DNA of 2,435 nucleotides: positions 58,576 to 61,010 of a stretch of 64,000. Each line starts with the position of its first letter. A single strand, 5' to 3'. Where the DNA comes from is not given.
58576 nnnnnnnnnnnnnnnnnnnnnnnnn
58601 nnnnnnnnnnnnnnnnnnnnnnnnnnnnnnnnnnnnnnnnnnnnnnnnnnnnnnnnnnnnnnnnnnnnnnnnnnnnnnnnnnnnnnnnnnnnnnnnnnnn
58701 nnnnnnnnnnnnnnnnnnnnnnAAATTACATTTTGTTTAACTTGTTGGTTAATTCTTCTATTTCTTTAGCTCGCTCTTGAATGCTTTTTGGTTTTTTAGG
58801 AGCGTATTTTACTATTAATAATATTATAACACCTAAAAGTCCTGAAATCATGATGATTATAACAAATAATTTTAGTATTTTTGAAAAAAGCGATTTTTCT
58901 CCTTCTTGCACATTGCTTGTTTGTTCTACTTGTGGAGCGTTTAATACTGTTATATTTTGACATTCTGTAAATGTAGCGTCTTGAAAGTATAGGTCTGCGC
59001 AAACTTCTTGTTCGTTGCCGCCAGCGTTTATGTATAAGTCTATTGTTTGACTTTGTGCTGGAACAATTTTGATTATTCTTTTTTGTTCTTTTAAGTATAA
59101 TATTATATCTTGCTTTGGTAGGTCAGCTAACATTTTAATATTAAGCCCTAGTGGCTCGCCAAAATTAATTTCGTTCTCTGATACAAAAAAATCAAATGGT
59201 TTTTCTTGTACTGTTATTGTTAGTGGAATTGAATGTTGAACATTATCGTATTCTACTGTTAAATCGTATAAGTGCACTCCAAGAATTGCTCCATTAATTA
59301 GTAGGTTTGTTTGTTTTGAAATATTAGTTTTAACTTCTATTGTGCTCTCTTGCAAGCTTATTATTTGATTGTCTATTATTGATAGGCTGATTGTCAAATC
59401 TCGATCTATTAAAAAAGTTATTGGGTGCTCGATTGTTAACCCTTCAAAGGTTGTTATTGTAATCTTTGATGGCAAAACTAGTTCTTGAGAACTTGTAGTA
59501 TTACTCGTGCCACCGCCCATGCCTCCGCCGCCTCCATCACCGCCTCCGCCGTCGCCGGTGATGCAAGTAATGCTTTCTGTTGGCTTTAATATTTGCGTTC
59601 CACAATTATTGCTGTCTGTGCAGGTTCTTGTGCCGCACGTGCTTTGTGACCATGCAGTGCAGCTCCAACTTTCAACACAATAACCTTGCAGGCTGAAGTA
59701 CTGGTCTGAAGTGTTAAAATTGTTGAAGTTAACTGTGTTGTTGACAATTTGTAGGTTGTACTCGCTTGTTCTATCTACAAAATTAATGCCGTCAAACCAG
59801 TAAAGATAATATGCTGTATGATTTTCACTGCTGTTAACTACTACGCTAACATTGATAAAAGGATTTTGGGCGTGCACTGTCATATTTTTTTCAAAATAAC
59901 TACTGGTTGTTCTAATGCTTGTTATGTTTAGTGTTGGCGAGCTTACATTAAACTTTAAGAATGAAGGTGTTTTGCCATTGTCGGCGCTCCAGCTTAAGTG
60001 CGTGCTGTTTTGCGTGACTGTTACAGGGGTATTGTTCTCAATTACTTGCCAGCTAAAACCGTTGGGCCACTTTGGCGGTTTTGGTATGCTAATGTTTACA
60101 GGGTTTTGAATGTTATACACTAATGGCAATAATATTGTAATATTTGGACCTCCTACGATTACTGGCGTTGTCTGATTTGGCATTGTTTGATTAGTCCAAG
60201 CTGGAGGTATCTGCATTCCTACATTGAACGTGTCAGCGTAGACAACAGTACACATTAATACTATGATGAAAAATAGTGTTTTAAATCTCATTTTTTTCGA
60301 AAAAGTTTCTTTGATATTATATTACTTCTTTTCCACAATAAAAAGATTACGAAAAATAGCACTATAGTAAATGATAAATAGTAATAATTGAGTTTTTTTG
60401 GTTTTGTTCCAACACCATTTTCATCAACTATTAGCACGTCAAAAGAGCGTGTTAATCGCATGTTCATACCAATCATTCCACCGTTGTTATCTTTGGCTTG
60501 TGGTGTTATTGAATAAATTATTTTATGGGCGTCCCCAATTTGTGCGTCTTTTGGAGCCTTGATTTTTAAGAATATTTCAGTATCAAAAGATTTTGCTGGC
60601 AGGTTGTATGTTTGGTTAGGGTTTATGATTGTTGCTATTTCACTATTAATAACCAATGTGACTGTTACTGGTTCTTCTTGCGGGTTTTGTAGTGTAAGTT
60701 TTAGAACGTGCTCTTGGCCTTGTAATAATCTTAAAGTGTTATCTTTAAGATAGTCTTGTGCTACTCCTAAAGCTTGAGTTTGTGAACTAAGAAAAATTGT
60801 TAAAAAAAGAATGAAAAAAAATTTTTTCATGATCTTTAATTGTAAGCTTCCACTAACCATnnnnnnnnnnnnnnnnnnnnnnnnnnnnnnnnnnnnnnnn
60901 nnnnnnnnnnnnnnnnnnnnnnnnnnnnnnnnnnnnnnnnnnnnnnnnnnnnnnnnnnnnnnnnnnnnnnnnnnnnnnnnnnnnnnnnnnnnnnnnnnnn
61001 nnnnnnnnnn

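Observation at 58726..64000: Cluster of N-glycosylation-rich surface proteins including two tandem paralogs with a near-identical 3' ~0.45 kb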

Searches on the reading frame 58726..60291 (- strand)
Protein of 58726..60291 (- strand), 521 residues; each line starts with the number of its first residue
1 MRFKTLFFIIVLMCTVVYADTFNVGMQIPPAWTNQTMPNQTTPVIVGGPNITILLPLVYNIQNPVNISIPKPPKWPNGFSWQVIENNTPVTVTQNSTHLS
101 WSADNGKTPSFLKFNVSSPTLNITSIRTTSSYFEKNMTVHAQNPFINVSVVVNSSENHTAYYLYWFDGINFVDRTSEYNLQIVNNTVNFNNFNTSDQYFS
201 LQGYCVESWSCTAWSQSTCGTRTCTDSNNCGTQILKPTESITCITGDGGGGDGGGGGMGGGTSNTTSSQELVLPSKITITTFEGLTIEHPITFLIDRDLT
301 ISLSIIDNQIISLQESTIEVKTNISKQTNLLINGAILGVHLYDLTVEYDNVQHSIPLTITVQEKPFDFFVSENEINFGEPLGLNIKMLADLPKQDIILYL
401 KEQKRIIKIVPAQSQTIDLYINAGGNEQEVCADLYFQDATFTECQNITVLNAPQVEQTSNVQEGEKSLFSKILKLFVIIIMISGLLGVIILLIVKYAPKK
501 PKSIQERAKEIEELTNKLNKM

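Call 7: search_protein_families(library=pfam, proteins=[window:58726-60291:-], max_evalue=1)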
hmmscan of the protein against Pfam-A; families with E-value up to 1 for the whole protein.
window:58726-60291:- (521 aa): 1 family
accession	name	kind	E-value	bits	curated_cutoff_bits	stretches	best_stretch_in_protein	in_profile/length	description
PF20082.4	DUF6476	-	0.17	12.3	24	0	471-500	10-39/91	Family of unknown function (DUF6476)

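Call 8: search_protein_families(library=ncbifam, proteins=[window:58726-60291:-], max_evalue=1)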
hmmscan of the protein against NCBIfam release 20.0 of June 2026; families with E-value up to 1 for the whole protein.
window:58726-60291:- (521 aa): 2 families
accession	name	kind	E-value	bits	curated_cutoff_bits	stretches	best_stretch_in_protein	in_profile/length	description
TIGR02981.1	phageshock_pspE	exception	0.036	14.4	126.3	1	397-450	40-92/101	thiosulfate sulfurtransferase PspE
NF007627.0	PRK10287.1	equivalog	0.042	14.1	102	1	400-451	45-95/104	thiosulfate sulfurtransferase PspE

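Call 57: search_solved_structures(query=window:58726-60291:-, max_evalue=1)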
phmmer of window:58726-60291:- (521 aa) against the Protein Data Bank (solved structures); distinct sequences matched with E-value up to 1: 46.
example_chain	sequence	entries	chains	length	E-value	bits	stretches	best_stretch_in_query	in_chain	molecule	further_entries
6oan_B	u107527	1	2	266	0.0048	19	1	232-281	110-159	Antibody 053054 single chain variable fragment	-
6ehw_B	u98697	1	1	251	0.052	15.5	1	242-281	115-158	scFv AbVance: increasing our knowledge of antibody structural space to enable faster and b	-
8pwu_B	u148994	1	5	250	0.086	14.8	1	242-281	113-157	monoclonal antibody MAD10-255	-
4gqp_H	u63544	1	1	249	0.096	14.7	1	241-271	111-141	Anti-METH scFv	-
7u9w_H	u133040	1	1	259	0.12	14.4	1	244-287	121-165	230AS-88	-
2a9n_A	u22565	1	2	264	0.14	14.2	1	242-276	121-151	fluorescein-scfv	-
5oym_H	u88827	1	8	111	0.14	14.2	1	246-270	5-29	PC4 and SFRS1-interacting protein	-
1dzb_A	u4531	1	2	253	0.15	14.1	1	242-280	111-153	SCFV FRAGMENT 1F9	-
1qok_A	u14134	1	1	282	0.16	14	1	241-281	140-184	MFE-23 RECOMBINANT ANTIBODY FRAGMENT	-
6dzt_M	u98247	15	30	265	0.17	13.8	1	193-281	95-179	scFv | Single-chain variable fragment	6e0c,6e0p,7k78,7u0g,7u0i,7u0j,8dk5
9tay_Z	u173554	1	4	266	0.17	13.8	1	193-281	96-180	scFv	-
4mng_E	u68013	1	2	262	0.18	13.7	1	245-265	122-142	TRA@ protein,TRA@ protein, Ti antigen CD3-associated protein gamma chain V-J-C region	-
8ep2_A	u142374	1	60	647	0.22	13.5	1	241-268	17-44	Capsid protein VP1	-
6ehy_A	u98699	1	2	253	0.23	13.4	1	243-270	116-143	scFv antibody fragment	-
7swd_G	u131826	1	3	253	0.23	13.4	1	238-270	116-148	1C11 scFv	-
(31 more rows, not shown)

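Call 66: find_homologous_proteins(query=window:58726-60291:-, max_evalue=0.001)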
Query window:58726-60291:- (521 aa): 12 proteins with E <= 0.001 among 8000 candidates.
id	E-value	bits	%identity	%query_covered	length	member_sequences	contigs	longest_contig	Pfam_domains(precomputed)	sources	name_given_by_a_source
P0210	0.0e+0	1172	100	100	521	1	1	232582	-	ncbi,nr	ncbi:hypothetical protein GOV04_05620 [Candidatus Woesearchaeota archaeon]|nr:hypothetical protein [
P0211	1.0e-75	274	35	90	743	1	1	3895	-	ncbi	-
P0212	5.6e-65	238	32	91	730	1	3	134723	-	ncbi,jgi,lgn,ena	-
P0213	2.4e-12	65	59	7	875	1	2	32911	PF01471.24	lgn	-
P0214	2.5e-12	65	62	8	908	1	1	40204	-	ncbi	-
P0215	3.9e-10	57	57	8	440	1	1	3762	-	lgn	-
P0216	9.6e-9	53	57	8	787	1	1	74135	PF13229.13,PF05048.20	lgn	-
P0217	4.9e-7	47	42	17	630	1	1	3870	PF00112.30,PF02368.25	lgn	-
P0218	6.0e-7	47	38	19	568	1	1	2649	PF13229.13,PF05048.20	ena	-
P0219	2.1e-5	42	49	8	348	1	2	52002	-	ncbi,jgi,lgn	ncbi:MAG: hypothetical protein PVJ67_05690 [Candidatus Pacearchaeota archaeon]|jgi:hypothetical prot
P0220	3.3e-5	41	49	13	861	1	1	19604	PF10342.16,PF01471.24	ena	-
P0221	1.1e-4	39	57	7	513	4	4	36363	-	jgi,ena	-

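Call 67: find_encoding_contigs(protein=P0212, flank=10000, max_places=1)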
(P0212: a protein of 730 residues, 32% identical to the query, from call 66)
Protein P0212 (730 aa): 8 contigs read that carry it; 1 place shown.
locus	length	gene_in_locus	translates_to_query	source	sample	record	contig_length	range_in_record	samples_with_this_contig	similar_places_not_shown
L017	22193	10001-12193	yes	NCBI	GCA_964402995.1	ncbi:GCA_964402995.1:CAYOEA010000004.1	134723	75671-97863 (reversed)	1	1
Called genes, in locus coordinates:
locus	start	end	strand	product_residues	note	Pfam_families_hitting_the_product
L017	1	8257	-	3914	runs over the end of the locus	PF00082:Peptidase_S8, PF03382:DUF285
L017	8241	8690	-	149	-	-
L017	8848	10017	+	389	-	-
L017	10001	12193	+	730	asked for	-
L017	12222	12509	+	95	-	PF21473:OB_Ssb-like, PF01336:tRNA_anti-codon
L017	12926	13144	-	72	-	-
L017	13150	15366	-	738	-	-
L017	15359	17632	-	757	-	PF00437:T2SSE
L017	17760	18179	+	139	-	-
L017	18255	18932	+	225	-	-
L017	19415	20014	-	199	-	-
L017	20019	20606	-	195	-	-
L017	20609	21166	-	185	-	PF06664:WLS-like_TM (weak)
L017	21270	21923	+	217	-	PF13483:Lactamase_B_3, PF00753:Lactamase_B (faint), PF12706:Lactamase_B_2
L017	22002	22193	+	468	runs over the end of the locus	PF01336:tRNA_anti-codon, PF00152:tRNA-synt_2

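Call 69: search_protein_families(library=pfam, proteins=[P0212, P0211], max_evalue=0.1)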
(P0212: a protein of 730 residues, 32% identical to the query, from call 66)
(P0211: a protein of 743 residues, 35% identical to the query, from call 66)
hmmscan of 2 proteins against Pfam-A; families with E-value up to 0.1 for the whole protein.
P0212 (730 aa): 0 families

P0211 (743 aa): 2 families
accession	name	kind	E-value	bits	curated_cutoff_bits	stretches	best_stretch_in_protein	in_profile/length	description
PF19027.5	DUF5752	-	0.0003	20.7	23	1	670-726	127-189/208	Family of unknown function (DUF5752)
PF11614.14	FixG_C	-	0.014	16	25.6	1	284-363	20-101/119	IG-like fold at C-terminal of FixG, putative oxidoreductase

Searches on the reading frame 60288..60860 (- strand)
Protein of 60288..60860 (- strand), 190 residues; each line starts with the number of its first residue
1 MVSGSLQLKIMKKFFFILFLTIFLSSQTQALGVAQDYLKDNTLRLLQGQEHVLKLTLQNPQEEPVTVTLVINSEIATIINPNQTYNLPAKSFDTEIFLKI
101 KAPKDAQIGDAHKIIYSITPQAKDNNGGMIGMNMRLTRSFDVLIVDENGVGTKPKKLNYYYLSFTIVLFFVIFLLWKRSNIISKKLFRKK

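Call 7: search_protein_families(library=pfam, proteins=[window:60288-60860:-], max_evalue=1)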
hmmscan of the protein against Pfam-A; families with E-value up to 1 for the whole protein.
window:60288-60860:- (190 aa): 4 families
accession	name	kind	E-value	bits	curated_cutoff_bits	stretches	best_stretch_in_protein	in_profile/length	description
PF00635.32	Motile_Sperm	-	0.031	14.6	25.9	1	49-125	18-95/109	MSP (Major sperm protein) domain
PF06030.18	WxLIP_PGBD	-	0.066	13.7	27.3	1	43-75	21-53/121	WxL Interacting Protein, peptidoglycan binding domain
PF25179.1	LMF1_C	-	0.21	12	34.2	1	33-64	70-101/139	Lipase maturation factor C-terminal domain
PF20579.4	LapA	-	0.23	12.3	27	0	48-119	16-75/99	LapA domain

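Call 8: search_protein_families(library=ncbifam, proteins=[window:60288-60860:-], max_evalue=1)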
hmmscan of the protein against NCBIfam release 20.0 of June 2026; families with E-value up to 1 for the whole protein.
window:60288-60860:- (190 aa): 0 families

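Call 56: find_homologous_proteins(query=window:60288-60860:-, max_evalue=0.001)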
Query window:60288-60860:- (190 aa): 5 proteins with E <= 0.001 among 203 candidates.
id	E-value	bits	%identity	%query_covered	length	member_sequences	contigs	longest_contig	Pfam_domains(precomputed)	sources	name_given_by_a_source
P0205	1.6e-111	388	100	95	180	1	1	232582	-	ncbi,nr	ncbi:hypothetical protein GOV04_05625 [Candidatus Woesearchaeota archaeon]|nr:hypothetical protein [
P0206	9.2e-47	177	49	81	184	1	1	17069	-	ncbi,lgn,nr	ncbi:hypothetical protein GOV05_04690 [Candidatus Woesearchaeota archaeon]|nr:hypothetical protein [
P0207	1.3e-45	173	49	91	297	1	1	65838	-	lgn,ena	-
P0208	3.6e-40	156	47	84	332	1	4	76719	-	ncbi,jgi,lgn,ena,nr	ncbi:MAG: hypothetical protein ABIC91_06425 [Nanoarchaeota archaeon]|nr:hypothetical protein [Nanoar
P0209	4.7e-37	145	43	89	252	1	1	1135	-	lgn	-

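Call 69: search_protein_families(library=pfam, proteins=[P0207, P0208], max_evalue=0.1)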
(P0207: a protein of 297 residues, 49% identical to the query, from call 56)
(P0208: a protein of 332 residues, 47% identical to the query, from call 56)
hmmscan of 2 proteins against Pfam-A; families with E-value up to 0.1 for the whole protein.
P0207 (297 aa): 2 families
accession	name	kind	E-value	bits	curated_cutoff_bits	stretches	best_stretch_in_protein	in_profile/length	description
PF19027.5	DUF5752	-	0.015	15.1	23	1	197-283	99-191/208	Family of unknown function (DUF5752)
PF11611.13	DUF4352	-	0.092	13.5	25.9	0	35-93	34-91/122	Domain of unknown function (DUF4352)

P0208 (332 aa): 4 families
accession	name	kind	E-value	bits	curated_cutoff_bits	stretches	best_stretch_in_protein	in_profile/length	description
PF13000.13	Acatn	-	0.0094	15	23.7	1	112-227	156-266/546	Acetyl-coenzyme A transporter 1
PF23619.1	Ig_VWA7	-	0.042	14.5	27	0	29-74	50-96/104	VWA7 Ig-like domain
PF16118.10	DUF4834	-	0.053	14.9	27.8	1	162-238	3-79/99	Domain of unknown function (DUF4834)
PF00623.25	RNA_pol_Rpb1_2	-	0.056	14.1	25.3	0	189-291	32-133/166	RNA polymerase Rpb1, domain 2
